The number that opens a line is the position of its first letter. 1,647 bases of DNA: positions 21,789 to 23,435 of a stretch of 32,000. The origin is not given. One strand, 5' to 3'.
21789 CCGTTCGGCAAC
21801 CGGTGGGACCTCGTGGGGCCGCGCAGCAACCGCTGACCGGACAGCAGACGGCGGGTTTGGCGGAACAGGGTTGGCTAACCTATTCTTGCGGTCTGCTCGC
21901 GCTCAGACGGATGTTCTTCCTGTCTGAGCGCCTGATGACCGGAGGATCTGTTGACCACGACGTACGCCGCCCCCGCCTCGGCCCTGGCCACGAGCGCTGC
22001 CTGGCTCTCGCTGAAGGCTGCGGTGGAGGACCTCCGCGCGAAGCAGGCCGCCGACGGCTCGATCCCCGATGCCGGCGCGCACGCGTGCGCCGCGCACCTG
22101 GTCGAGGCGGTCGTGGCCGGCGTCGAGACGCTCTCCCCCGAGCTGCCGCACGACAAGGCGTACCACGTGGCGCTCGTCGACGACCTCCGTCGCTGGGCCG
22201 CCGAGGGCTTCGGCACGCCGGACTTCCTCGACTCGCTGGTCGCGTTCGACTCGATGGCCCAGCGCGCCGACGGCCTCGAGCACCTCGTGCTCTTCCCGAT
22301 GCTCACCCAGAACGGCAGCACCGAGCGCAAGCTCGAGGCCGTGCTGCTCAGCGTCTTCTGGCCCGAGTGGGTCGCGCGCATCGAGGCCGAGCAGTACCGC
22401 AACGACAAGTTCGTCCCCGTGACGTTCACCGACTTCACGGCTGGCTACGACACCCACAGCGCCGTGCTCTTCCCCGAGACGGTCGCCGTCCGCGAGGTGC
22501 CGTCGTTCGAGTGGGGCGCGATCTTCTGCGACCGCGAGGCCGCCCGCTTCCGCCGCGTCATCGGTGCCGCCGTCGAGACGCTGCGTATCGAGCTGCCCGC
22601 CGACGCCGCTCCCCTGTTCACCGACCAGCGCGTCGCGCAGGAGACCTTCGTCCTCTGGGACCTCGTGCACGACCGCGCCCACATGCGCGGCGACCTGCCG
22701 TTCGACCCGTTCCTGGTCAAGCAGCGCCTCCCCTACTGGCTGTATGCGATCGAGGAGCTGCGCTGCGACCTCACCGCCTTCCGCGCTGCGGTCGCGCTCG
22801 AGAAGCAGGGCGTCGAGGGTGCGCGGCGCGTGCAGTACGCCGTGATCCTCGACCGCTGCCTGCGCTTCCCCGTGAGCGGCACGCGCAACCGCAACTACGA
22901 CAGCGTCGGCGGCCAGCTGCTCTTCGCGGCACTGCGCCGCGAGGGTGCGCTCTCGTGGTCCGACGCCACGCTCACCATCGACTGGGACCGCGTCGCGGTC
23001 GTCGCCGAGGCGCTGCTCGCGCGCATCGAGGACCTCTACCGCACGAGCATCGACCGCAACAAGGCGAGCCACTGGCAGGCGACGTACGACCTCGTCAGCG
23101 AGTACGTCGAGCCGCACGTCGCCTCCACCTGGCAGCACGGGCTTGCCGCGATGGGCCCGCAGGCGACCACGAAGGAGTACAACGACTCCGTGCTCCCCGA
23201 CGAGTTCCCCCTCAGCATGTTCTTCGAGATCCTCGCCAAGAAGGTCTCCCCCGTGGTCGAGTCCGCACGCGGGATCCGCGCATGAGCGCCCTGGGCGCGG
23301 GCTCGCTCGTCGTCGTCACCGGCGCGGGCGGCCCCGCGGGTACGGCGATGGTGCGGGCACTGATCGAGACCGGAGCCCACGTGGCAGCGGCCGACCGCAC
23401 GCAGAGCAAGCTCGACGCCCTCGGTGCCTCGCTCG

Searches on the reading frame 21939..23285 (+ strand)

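Call 57: search_protein_families(library=pfam, proteins=[window:21939-23285:+], max_evalue=0.00001)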
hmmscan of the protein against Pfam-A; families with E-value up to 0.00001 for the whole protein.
window:21939-23285:+ (448 aa): 1 family
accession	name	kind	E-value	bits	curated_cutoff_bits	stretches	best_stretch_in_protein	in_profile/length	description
PF19985.4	DUF6421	-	9.3e-202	670.9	25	1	20-448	2-436/437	Family of unknown function (DUF6421)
